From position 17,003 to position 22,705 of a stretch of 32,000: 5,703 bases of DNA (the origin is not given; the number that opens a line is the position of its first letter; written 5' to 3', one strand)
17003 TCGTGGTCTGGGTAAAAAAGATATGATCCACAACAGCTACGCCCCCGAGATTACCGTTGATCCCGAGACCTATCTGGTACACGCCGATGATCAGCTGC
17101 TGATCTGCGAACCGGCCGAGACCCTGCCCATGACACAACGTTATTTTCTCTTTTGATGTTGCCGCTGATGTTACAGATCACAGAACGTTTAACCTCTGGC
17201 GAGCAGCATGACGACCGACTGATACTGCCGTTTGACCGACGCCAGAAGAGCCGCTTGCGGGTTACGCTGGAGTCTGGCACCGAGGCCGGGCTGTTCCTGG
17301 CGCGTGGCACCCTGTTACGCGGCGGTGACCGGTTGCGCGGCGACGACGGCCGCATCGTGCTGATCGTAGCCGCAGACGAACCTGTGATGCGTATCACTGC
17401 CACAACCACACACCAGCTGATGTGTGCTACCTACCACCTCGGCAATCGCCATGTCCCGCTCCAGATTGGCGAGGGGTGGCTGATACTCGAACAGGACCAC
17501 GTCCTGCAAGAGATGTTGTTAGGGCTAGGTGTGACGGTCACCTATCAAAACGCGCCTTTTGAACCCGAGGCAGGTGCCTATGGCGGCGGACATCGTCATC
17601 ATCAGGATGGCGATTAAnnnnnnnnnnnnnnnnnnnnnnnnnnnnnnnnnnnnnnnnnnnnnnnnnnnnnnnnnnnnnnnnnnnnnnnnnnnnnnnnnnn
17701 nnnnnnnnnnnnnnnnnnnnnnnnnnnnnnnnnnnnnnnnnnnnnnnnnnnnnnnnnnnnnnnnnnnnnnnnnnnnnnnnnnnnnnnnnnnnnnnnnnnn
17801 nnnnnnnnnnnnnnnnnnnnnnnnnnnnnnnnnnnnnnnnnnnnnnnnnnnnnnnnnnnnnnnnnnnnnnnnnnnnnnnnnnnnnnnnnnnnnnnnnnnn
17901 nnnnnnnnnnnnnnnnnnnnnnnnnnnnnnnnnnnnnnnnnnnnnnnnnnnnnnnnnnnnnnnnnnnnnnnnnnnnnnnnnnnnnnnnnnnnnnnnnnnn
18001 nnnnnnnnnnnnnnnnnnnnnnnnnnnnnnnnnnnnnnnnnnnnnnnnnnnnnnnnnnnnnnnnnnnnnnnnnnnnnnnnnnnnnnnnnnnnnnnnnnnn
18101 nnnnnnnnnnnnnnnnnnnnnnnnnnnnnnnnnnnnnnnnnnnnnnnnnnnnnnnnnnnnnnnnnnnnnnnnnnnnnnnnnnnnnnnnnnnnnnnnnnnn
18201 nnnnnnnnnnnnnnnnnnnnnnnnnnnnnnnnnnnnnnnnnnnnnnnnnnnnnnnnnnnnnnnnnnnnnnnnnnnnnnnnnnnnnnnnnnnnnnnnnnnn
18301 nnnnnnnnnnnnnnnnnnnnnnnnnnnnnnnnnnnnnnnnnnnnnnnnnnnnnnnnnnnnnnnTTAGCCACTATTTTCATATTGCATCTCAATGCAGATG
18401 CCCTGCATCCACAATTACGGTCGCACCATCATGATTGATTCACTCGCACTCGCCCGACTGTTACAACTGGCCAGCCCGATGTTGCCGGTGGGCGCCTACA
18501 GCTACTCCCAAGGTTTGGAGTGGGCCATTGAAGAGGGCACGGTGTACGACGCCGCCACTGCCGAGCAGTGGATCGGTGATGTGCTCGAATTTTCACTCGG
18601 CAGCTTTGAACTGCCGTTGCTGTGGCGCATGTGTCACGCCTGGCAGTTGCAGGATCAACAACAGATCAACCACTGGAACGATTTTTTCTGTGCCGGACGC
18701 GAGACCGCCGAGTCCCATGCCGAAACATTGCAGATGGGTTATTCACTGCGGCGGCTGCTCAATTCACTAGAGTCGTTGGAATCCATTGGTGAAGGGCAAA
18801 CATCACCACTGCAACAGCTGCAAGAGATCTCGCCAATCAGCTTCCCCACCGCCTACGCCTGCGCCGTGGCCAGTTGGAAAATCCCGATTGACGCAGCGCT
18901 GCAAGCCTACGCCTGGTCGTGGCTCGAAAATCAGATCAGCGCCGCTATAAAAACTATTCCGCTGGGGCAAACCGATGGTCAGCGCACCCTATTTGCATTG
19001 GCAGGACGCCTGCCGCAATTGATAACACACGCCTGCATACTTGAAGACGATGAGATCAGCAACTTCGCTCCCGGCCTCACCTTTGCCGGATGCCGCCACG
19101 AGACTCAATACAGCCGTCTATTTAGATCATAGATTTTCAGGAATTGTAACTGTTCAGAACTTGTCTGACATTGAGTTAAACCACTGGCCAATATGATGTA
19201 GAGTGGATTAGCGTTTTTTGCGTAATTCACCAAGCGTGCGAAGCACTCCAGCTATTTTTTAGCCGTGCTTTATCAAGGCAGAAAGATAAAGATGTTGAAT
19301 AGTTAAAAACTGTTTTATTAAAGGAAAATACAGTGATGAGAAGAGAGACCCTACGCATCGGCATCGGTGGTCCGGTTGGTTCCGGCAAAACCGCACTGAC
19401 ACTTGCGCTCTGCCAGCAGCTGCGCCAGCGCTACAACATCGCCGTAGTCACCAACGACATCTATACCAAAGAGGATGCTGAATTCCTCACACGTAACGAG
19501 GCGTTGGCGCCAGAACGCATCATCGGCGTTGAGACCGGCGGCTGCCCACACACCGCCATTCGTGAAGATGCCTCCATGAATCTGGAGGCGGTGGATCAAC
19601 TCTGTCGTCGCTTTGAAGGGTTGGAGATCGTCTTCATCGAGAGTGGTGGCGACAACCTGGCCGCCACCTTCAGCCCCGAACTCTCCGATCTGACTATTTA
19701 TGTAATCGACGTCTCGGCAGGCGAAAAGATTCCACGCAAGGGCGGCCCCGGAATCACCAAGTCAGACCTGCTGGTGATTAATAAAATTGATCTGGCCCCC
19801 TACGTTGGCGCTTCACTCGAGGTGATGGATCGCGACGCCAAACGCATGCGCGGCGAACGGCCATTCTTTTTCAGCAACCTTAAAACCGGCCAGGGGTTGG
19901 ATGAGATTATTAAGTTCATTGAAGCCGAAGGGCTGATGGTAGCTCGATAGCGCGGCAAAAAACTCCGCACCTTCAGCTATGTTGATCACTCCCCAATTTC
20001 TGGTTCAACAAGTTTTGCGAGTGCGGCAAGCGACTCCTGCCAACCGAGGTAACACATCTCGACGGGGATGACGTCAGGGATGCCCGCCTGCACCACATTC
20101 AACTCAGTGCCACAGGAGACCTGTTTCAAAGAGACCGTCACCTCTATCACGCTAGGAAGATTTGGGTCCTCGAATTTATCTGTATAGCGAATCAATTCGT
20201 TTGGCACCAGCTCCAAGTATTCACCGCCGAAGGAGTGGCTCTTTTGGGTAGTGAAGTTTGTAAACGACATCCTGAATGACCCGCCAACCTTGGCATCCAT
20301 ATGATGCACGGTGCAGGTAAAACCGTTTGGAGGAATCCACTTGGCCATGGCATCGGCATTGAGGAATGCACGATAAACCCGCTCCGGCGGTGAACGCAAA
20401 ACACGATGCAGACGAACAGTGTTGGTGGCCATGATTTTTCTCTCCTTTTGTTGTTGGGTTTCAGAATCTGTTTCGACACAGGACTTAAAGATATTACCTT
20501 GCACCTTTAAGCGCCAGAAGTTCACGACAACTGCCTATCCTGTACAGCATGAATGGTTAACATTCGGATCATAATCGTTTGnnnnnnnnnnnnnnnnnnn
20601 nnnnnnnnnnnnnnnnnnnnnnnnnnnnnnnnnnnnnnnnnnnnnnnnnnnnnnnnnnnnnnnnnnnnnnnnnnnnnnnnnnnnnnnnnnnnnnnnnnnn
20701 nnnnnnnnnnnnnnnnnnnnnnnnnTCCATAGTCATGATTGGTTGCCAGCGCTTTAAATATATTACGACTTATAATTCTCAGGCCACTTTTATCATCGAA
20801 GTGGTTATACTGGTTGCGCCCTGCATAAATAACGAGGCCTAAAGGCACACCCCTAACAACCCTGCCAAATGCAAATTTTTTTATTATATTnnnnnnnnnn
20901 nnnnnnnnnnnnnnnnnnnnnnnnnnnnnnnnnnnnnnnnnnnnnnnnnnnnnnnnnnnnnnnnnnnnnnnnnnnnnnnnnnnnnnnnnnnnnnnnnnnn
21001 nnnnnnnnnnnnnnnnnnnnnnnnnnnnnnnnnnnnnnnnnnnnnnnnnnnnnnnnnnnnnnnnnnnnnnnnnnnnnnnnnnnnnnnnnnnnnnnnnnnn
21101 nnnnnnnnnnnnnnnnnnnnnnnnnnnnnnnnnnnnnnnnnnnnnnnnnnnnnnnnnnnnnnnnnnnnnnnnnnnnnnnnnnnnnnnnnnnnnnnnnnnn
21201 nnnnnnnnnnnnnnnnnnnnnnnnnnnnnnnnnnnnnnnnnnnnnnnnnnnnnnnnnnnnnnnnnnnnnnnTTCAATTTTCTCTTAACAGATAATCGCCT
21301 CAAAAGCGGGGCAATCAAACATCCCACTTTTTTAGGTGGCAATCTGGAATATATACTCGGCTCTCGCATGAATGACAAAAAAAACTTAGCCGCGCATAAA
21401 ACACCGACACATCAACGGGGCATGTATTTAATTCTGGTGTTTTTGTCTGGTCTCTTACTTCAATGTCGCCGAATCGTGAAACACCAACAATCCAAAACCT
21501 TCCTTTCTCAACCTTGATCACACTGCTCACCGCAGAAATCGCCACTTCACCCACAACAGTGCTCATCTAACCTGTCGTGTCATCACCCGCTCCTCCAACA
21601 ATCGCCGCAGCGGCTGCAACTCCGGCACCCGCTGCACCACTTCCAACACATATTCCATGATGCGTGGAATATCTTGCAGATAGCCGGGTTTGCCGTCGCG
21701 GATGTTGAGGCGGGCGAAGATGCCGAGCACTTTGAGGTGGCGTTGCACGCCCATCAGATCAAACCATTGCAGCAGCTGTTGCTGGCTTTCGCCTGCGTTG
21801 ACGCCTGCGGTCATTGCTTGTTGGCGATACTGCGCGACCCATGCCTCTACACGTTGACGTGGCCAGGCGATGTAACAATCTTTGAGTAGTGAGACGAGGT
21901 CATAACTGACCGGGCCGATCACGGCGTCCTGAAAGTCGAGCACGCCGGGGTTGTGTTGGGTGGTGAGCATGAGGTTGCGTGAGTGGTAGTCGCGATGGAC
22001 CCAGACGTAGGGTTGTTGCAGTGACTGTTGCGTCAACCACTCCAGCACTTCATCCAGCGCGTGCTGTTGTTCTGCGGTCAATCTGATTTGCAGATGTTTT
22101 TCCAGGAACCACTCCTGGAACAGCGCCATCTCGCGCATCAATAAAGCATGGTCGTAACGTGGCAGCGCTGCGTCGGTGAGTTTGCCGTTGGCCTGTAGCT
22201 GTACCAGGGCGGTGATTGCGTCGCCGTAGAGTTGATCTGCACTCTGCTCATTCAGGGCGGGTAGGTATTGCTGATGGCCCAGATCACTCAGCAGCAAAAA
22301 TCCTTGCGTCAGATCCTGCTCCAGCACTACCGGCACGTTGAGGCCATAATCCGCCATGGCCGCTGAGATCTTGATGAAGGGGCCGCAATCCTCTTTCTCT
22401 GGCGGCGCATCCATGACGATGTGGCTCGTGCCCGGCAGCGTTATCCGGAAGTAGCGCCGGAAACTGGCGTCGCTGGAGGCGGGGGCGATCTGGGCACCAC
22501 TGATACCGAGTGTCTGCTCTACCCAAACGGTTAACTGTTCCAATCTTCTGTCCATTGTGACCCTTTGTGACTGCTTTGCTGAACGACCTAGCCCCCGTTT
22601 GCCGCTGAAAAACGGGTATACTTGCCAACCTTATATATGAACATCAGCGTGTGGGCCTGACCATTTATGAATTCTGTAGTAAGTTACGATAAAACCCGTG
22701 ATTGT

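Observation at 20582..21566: AT-rich two-gene module (83-aa Cys/His protein plus 229-aa RNxxxH protein) occupying the murU position downstream of amgK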

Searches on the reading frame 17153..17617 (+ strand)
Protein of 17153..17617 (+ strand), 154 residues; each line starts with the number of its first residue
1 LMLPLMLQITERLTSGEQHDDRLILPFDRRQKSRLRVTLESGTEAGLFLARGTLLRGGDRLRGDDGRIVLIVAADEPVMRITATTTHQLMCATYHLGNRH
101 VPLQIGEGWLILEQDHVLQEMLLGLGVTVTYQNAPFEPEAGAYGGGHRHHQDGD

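Call 84: search_protein_families(library=pfam, proteins=[window:17153-17617:+], max_evalue=0.00001)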
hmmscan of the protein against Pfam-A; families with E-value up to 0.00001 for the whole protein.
window:17153-17617:+ (154 aa): 2 families
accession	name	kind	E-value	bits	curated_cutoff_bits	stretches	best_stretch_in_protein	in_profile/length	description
PF05194.17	UreE_C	-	9.8e-29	99.9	23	1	76-151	1-80/87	UreE urease accessory protein, C-terminal domain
PF02814.20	UreE_N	-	1.9e-18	66.1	26.9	1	17-69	10-62/62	UreE urease accessory protein, N-terminal domain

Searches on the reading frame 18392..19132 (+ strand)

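Call 84: search_protein_families(library=pfam, proteins=[window:18392-19132:+], max_evalue=0.00001)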
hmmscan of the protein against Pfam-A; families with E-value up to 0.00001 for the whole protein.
window:18392-19132:+ (246 aa): 1 family
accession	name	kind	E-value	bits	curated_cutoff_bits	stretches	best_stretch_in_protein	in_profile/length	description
PF01730.21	UreF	-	9.8e-44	149.7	23.3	1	51-204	1-151/151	UreF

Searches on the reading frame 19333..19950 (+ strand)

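Call 84: search_protein_families(library=pfam, proteins=[window:19333-19950:+], max_evalue=0.00001)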
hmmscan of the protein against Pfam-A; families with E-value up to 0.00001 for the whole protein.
window:19333-19950:+ (205 aa): 1 family
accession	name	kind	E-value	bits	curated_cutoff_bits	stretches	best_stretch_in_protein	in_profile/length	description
PF02492.25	cobW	-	4.8e-42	144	20.7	1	9-179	3-179/180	CobW/HypB/UreG, nucleotide-binding domain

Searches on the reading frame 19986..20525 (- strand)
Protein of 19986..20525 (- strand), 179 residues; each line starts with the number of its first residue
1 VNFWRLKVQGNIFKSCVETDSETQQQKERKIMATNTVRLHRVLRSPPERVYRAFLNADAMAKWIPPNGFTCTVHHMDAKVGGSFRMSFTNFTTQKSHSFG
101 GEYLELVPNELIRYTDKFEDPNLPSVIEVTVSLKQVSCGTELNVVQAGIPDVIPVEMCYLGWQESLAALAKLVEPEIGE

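Call 3: search_protein_families(library=pfam, proteins=[window:19986-20525:-], max_evalue=1)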
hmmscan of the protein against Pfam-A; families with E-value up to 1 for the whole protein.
window:19986-20525:- (179 aa): 2 families
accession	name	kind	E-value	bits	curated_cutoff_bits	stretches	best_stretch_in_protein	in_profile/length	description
PF08327.17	AHSA1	-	1.6e-31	109.6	22.1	1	45-174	2-125/125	Activator of Hsp90 ATPase homolog 1-like protein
PF10604.15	Polyketide_cyc2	-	0.0049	17.6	27.4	1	37-132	4-92/142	Polyketide cyclase / dehydrase and lipid transport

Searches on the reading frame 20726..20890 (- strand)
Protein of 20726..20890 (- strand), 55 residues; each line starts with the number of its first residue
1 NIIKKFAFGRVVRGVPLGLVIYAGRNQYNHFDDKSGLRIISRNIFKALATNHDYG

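Call 89: search_solved_structures(query=A5, max_evalue=10, show_alignments=5)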
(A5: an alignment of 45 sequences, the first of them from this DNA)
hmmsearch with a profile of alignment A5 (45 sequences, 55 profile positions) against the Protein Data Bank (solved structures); distinct sequences matched with E-value up to 10: 1.
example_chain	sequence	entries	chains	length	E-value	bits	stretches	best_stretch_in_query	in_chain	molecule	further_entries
5a5c_A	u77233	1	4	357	0.0049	19.8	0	29-50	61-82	LRRTM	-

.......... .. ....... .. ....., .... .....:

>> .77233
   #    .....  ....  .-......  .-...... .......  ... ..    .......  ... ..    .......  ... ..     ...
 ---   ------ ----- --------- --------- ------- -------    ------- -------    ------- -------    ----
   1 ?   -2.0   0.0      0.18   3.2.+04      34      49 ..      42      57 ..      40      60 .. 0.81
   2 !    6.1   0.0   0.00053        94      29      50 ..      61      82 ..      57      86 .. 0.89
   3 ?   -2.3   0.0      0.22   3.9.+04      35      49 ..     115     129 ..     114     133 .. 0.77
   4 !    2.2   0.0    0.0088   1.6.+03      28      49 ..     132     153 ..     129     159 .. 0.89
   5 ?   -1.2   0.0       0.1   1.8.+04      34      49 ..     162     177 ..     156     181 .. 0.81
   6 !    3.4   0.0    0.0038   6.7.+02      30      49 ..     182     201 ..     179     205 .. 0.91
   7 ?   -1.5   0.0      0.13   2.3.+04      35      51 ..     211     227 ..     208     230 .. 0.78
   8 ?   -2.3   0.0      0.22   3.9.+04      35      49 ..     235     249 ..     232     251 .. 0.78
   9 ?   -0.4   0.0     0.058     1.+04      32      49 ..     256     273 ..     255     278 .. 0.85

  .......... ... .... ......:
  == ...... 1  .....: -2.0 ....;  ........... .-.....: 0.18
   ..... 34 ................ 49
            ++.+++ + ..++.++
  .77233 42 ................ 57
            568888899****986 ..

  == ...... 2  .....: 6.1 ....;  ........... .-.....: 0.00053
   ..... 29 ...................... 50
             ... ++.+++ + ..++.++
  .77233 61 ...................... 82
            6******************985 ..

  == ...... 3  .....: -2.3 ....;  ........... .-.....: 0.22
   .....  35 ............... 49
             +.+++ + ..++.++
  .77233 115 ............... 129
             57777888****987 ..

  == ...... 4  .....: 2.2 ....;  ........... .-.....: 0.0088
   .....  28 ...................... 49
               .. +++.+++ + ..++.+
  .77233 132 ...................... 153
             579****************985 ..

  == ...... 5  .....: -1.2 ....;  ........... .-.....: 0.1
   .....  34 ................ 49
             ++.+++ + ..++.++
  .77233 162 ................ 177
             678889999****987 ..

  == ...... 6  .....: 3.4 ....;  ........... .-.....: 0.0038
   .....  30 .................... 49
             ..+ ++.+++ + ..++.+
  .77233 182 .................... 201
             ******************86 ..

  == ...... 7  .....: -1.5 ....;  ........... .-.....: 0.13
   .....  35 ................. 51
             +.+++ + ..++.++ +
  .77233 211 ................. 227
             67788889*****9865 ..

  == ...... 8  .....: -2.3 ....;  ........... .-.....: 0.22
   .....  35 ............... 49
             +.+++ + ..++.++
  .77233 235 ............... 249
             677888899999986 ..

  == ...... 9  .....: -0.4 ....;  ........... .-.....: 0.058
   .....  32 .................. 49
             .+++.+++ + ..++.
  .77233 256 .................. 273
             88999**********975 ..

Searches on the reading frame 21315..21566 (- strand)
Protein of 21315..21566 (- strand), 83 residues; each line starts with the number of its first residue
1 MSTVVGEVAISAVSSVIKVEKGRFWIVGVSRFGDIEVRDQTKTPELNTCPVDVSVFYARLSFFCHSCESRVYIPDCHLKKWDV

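Call 3: search_protein_families(library=pfam, proteins=[window:21315-21566:-], max_evalue=1)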
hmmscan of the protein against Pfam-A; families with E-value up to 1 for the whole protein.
window:21315-21566:- (83 aa): 1 family
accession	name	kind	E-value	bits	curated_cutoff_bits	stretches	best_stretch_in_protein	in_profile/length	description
PF14369.11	Zn_ribbon_19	-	0.45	11.1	30.8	1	61-73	2-14/35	zinc-ribbon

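Call 4: search_protein_families(library=padloc, proteins=[window:21315-21566:-], max_evalue=1)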
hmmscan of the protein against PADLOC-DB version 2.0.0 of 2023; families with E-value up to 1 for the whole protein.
window:21315-21566:- (83 aa): 0 families

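Call 5: search_protein_families(library=ncbifam, proteins=[window:21315-21566:-], max_evalue=1)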
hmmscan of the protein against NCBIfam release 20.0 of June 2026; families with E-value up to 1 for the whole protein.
window:21315-21566:- (83 aa): 0 families

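Call 6: search_protein_families(library=phrogs, proteins=[window:21315-21566:-], max_evalue=1)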
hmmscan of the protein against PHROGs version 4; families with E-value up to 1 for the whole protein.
window:21315-21566:- (83 aa): 2 families
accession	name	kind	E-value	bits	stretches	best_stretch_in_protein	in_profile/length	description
phrog_13571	-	head and packaging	0.032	14.5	1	19-81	226-291/356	virion structural protein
phrog_19722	-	unknown function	0.19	12.8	1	52-72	36-56/64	-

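Call 12: find_homologous_proteins(query=window:21315-21566:-, max_evalue=0.01)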
Query window:21315-21566:- (83 aa): 1 proteins with E <= 0.01 among 3 candidates.
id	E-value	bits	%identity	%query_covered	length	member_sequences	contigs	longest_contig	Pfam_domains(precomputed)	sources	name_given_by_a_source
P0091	9.1e-50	184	100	100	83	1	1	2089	-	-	-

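Call 63: predict_structure(protein=window:21315-21566:-)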
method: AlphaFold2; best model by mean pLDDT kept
length: 83 residues; sequences in the alignment: 1
mean_pLDDT: 37.3   pTM: 0.30
mean pLDDT of the five models: 37.3, 35.6, 35.1, 34.9, 32.6
residues with pLDDT >= 90: 0; 70-90: 0; 50-70: 9; < 50: 74
segments of 3 or more residues with pLDDT < 50: 1-15, 17-24, 30-34, 38-83
pLDDT, mean of each block of 10 residues (from residue 1): 30 43 49 48 38 32 30 31 27
secondary structure, 60 per line:
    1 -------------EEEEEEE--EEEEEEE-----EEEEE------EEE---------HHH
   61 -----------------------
elements in order: E14-20 E23-29 E35-39 E46-48

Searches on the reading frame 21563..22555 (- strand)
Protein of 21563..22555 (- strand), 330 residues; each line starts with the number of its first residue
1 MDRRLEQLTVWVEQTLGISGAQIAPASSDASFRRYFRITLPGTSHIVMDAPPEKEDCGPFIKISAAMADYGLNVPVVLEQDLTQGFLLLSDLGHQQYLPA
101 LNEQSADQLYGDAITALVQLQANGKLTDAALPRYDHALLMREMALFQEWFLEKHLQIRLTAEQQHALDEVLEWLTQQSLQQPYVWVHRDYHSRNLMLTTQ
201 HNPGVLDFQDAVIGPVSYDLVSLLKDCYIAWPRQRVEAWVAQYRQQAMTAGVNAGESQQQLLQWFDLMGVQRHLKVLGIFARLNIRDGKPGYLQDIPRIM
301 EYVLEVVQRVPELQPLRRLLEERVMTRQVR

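Call 3: search_protein_families(library=pfam, proteins=[window:21563-22555:-], max_evalue=1)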
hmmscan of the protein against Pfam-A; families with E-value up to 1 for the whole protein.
window:21563-22555:- (330 aa): 6 families
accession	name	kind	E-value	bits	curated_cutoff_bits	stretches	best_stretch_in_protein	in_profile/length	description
PF01636.29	APH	-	3.8e-37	128.8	23.2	1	23-246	2-228/239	Phosphotransferase enzyme family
PF02958.26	EcKL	-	0.00028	20.8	22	1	146-229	178-266/294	Ecdysteroid kinase-like family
PF14641.11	HTH_44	-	0.0068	17.3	35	1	152-190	23-64/117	Helix-turn-helix DNA-binding domain of SPT6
PF10009.15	DUF2252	-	0.044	13.3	22.3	1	172-226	30-88/392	Uncharacterized protein conserved in bacteria (DUF2252)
PF07914.17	DUF1679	-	0.061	12.6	24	1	183-243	268-334/414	Uncharacterized oxidoreductase dhs-27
PF14726.11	RTTN_N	-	0.23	12.7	25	1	259-299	32-74/97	Rotatin, an armadillo repeat protein, centriole functioning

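Call 5: search_protein_families(library=ncbifam, proteins=[window:21563-22555:-], max_evalue=1)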
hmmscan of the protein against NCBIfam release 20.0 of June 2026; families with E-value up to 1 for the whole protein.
window:21563-22555:- (330 aa): 11 families
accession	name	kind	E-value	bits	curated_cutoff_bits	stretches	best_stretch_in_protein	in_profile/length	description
NF045759.1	NamurgluKinAmgK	equivalog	1.9e-92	309.8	550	1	3-322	2-321/324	N-acetylmuramate/N-acetylglucosamine kinase AmgK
NF045698.1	MurGlcNAcKinAmgK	equivalog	1.9e-34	119.6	500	2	60-324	84-354/360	N-acetylmuramate/N-acetylglucosamine kinase AmgK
NF003558.0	PRK05231.1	equivalog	4.4e-05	22.6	271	1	58-247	62-244/322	homoserine kinase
TIGR01767.2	MTRK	equivalog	0.00061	19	275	1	161-234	204-276/401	S-methyl-5-thioribose kinase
NF000132.2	APH_2pp_Ig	exception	0.0013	18.1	620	1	159-228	167-237/306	aminoglycoside O-phosphotransferase APH(2'')-Ig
NF000015.3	APH_2pp_IIa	exception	0.0043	16.1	625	1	101-229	101-231/299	aminoglycoside O-phosphotransferase APH(2'')-IIa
NF000044.2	APH_2pp_IIIa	exception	0.0059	16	625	1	194-235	205-246/306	aminoglycoside O-phosphotransferase APH(2'')-IIIa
TIGR00938.1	thrB_alt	equivalog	0.021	14.1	255.9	1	148-225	147-229/307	homoserine kinase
NF000076.3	APH_2pp_Ie_IVa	exception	0.029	13.7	600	1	151-226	157-236/301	APH(2'')-Ie/IVa family aminoglycoside O-phosphotransferase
NF033068.1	APH_3p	equivalog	0.039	13.5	205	1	68-209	61-201/255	APH(3') family aminoglycoside O-phosphotransferase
NF000107.2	APH_4_Ia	exception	0.14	11.3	725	1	152-223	163-232/341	aminoglycoside O-phosphotransferase APH(4)-Ia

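Call 52: find_related_loci(query=window:21563-22555:-, collection=metagenome_contigs, flank=5000)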
Query window:21563-22555:- (330 aa) in metagenome_contigs; peptide patterns used: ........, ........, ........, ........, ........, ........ (x = any residue, [..] = any of these).
600 stretches matched a pattern (row limit reached: there are more); 588 encode a relative of the query (tblastn E <= 1e-3); the best 80 are kept; 80 distinct loci.
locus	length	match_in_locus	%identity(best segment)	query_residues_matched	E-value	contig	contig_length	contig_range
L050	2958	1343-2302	56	1-322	7e-127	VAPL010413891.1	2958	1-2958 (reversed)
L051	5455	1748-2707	56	1-322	2e-121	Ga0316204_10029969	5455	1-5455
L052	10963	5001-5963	58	1-321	2e-121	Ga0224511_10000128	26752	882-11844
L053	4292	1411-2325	60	2-307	4e-122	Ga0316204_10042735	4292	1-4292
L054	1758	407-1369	57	1-322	1e-129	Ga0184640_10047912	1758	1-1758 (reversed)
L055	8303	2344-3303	56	1-322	8e-120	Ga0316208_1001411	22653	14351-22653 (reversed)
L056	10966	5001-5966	56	4-327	1e-119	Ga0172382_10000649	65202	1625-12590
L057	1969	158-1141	55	1-330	9e-127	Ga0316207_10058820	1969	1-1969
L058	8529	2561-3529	56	1-320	8e-119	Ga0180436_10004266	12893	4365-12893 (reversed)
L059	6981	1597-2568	54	2-324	2e-118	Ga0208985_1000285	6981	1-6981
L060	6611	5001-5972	57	1-325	1e-118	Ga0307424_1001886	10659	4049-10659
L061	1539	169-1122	54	1-321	9e-127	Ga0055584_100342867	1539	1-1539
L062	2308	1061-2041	56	1-320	2e-123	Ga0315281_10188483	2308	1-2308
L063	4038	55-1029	56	4-327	1e-118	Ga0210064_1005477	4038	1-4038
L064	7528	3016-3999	56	1-327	9e-117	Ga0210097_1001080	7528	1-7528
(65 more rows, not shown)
